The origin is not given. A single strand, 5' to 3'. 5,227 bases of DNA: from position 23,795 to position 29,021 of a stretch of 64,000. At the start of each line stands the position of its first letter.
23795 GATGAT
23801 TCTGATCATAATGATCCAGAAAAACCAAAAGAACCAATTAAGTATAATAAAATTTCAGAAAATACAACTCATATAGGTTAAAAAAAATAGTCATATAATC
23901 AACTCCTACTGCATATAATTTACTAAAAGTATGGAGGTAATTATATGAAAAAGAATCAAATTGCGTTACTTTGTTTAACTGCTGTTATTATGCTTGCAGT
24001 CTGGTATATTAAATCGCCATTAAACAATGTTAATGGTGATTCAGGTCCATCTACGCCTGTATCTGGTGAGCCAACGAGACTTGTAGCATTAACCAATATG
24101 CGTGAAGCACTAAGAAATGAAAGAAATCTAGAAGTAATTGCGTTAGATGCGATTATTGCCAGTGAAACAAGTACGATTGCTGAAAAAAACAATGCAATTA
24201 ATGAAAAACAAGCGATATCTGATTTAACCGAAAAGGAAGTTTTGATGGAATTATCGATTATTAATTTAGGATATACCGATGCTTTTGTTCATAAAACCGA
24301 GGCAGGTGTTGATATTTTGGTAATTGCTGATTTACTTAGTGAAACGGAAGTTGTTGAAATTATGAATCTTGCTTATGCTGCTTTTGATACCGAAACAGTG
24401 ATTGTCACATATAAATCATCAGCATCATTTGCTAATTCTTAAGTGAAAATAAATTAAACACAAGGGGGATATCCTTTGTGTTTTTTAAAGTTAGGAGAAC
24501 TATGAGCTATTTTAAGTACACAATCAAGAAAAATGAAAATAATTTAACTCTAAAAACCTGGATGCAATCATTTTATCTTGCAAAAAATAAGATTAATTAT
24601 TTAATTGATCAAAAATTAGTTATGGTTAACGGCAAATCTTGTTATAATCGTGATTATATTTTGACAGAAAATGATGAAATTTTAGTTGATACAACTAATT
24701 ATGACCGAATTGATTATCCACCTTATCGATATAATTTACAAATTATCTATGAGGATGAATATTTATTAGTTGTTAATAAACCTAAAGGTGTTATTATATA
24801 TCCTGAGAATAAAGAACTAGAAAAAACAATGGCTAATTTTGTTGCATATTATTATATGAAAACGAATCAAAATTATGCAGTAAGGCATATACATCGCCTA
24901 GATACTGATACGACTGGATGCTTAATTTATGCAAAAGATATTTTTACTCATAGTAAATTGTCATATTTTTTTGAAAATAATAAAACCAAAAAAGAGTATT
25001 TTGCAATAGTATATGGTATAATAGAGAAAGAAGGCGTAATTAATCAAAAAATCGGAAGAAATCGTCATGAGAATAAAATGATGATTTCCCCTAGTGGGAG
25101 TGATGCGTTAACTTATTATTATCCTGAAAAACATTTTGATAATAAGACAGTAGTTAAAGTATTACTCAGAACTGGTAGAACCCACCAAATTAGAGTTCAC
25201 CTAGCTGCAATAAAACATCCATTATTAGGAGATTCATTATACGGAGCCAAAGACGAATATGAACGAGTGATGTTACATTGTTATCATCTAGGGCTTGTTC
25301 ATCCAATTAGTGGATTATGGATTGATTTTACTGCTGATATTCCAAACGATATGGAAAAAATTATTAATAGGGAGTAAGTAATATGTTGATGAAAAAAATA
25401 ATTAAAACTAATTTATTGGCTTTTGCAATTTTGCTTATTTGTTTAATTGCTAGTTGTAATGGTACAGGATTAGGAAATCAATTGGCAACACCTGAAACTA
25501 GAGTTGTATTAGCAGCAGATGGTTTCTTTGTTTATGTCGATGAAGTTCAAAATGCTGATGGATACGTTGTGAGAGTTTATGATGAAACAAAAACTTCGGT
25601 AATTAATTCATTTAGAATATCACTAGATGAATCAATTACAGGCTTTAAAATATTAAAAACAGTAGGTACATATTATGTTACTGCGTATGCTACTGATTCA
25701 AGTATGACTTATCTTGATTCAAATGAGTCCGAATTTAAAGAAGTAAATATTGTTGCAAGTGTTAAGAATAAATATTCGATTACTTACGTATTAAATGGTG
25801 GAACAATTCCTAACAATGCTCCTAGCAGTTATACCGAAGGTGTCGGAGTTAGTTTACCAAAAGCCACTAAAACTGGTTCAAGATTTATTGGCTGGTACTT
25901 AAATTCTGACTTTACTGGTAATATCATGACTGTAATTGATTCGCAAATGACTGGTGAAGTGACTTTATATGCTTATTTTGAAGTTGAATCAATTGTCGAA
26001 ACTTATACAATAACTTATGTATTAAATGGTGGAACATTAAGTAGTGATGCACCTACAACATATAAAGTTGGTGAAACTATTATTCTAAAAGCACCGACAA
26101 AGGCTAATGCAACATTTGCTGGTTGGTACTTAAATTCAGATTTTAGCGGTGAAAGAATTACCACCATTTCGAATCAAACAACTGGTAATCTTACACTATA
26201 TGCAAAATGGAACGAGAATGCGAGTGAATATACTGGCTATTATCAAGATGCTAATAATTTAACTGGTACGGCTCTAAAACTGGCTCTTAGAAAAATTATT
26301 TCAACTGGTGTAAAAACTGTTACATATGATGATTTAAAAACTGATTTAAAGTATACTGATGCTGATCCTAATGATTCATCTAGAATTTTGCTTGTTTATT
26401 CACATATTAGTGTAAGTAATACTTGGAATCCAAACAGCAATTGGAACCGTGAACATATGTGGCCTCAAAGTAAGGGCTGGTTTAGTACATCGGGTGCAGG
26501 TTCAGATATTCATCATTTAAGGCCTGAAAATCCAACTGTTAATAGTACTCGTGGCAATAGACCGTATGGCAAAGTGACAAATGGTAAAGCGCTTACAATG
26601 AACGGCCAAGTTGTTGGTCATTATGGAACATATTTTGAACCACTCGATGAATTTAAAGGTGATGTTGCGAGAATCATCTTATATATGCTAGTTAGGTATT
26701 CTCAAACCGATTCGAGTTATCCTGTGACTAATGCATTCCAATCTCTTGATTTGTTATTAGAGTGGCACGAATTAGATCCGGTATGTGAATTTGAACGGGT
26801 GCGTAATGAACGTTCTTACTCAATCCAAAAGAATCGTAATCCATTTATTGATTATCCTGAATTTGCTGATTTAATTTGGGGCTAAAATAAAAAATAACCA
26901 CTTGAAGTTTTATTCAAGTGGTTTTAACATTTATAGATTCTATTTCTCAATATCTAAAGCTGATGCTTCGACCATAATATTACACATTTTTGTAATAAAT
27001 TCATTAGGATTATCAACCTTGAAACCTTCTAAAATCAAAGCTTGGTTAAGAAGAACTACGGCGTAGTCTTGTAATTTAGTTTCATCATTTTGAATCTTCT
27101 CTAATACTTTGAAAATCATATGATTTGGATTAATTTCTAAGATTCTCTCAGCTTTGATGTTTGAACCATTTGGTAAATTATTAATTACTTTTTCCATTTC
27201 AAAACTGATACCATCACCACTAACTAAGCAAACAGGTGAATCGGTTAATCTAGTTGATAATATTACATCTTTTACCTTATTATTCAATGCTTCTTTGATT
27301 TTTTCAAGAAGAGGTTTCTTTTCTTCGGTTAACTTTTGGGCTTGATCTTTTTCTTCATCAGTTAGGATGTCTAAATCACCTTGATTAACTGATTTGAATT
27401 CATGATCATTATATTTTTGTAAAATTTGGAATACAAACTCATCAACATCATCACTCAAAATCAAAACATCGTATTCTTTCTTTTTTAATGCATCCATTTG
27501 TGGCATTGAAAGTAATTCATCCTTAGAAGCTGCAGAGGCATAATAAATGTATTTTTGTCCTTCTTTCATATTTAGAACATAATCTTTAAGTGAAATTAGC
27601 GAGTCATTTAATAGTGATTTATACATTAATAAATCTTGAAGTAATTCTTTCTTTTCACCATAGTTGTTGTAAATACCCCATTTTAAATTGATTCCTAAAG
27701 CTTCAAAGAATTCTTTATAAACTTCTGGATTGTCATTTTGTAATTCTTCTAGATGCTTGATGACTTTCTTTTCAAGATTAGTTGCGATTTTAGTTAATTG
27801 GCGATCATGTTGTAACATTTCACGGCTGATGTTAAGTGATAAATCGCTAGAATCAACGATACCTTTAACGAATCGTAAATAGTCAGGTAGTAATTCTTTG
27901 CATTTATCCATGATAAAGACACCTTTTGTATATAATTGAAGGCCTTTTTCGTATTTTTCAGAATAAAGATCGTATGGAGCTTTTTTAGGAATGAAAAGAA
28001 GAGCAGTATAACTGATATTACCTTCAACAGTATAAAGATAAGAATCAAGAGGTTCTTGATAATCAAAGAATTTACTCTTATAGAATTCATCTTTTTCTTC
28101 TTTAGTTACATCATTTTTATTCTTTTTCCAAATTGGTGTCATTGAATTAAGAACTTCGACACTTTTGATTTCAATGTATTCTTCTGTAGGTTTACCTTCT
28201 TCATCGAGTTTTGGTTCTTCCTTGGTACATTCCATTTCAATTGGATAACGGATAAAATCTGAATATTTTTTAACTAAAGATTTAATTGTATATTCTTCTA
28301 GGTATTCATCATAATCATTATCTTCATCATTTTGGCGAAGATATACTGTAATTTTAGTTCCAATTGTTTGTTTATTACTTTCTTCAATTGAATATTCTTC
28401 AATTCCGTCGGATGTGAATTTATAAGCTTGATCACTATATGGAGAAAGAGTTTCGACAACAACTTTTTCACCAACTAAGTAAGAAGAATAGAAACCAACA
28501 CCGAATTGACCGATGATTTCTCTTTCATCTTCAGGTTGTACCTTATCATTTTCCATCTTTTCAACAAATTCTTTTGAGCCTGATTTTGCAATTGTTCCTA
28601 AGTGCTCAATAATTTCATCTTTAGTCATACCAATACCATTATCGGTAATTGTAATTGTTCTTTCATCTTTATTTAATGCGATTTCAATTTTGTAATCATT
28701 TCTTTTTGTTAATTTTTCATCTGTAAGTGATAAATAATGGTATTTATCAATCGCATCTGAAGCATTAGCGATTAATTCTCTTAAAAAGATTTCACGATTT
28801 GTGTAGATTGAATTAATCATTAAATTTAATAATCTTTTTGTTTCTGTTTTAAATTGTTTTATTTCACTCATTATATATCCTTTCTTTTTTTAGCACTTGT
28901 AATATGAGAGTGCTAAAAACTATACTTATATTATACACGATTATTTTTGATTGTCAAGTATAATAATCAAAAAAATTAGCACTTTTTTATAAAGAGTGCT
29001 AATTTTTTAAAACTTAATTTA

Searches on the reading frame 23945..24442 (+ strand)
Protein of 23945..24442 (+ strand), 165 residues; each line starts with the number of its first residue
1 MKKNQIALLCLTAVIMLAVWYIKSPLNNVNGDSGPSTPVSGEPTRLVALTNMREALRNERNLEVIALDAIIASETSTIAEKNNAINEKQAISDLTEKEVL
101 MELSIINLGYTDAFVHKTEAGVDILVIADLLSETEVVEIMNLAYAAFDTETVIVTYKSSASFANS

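Call 27: search_protein_families(library=pfam, proteins=[window:23945-24442:+], max_evalue=0.00001)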
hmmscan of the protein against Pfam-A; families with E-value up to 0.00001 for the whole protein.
window:23945-24442:+ (165 aa): 1 family
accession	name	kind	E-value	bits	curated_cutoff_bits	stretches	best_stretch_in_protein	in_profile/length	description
PF12685.13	SpoIIIAH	-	1.4e-13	51.6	30.6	1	52-147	87-182/191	SpoIIIAH-like protein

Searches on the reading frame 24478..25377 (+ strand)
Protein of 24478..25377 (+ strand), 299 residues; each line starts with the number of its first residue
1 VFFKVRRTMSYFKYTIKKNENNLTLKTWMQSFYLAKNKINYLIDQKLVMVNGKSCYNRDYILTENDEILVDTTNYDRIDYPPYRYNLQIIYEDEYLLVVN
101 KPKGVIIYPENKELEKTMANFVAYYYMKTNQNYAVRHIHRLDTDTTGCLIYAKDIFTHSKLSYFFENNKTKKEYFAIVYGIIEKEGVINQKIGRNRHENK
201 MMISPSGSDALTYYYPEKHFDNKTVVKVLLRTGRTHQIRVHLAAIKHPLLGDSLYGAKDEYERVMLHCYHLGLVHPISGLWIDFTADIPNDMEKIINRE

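Call 26: search_protein_families(library=pfam, proteins=[window:24478-25377:+], max_evalue=0.00001)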
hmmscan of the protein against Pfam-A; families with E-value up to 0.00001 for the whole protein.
window:24478-25377:+ (299 aa): 1 family
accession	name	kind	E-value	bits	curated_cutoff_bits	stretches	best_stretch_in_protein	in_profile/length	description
PF00849.27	PseudoU_synth_2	-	2e-33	116.2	26.8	1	95-244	1-152/152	RNA pseudouridylate synthase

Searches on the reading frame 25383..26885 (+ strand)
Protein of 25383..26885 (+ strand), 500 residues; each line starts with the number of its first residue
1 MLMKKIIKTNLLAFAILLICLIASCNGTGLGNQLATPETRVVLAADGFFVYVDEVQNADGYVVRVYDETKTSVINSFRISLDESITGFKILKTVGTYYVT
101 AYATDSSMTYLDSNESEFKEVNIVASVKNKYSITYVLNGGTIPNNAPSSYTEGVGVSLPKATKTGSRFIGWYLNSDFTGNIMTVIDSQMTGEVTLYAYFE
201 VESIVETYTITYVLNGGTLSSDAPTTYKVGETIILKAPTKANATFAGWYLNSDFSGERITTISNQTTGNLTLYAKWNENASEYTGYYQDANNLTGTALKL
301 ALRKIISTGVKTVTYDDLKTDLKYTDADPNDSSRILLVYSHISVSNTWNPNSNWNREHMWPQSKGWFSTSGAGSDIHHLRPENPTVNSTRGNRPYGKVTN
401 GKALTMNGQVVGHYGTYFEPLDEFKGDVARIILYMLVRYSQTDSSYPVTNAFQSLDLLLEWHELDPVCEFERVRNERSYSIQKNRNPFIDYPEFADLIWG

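Call 27: search_protein_families(library=pfam, proteins=[window:25383-26885:+], max_evalue=0.00001)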
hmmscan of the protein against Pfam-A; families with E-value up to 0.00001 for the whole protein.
window:25383-26885:+ (500 aa): 2 families
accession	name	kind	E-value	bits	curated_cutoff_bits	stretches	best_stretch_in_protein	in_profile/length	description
PF04231.19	Endonuclease_1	-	4.1e-43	148.3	25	1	294-493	1-235/235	Endonuclease I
PF09479.16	Flg_new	-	3.3e-31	107.6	27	2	208-275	1-65/65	Listeria-Bacteroides repeat domain (List_Bact_rpt)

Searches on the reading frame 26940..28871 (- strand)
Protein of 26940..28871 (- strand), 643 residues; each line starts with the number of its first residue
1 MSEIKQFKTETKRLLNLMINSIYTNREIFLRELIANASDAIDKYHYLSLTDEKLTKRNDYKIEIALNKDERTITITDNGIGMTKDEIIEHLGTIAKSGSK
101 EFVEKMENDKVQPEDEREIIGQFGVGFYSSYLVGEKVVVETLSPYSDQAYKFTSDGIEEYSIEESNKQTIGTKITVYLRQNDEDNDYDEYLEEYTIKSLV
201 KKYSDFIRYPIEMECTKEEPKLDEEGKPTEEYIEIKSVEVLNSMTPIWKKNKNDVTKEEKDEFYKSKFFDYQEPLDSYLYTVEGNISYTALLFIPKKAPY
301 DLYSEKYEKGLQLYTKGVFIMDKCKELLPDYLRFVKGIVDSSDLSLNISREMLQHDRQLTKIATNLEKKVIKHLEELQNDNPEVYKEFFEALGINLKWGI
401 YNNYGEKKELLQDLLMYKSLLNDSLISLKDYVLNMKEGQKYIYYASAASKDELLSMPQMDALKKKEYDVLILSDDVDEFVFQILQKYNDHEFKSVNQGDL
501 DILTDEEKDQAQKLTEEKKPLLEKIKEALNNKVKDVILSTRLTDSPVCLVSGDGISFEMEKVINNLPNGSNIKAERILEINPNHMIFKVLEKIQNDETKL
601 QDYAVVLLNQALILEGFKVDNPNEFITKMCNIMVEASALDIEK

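Call 27: search_protein_families(library=pfam, proteins=[window:26940-28871:-], max_evalue=0.00001)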
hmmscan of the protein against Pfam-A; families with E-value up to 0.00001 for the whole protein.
window:26940-28871:- (643 aa): 3 families
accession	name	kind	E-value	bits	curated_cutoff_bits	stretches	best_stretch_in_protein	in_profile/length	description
PF00183.23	HSP90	-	3e-117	393.2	24.4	1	189-635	1-488/518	Hsp90 protein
PF13589.12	HATPase_c_3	-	5.5e-11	43.1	25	1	28-159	5-110/137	Histidine kinase-, DNA gyrase B-, and HSP90-like ATPase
PF02518.31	HATPase_c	-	1.2e-06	29.4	26.4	1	27-179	3-108/111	Histidine kinase-, DNA gyrase B-, and HSP90-like ATPase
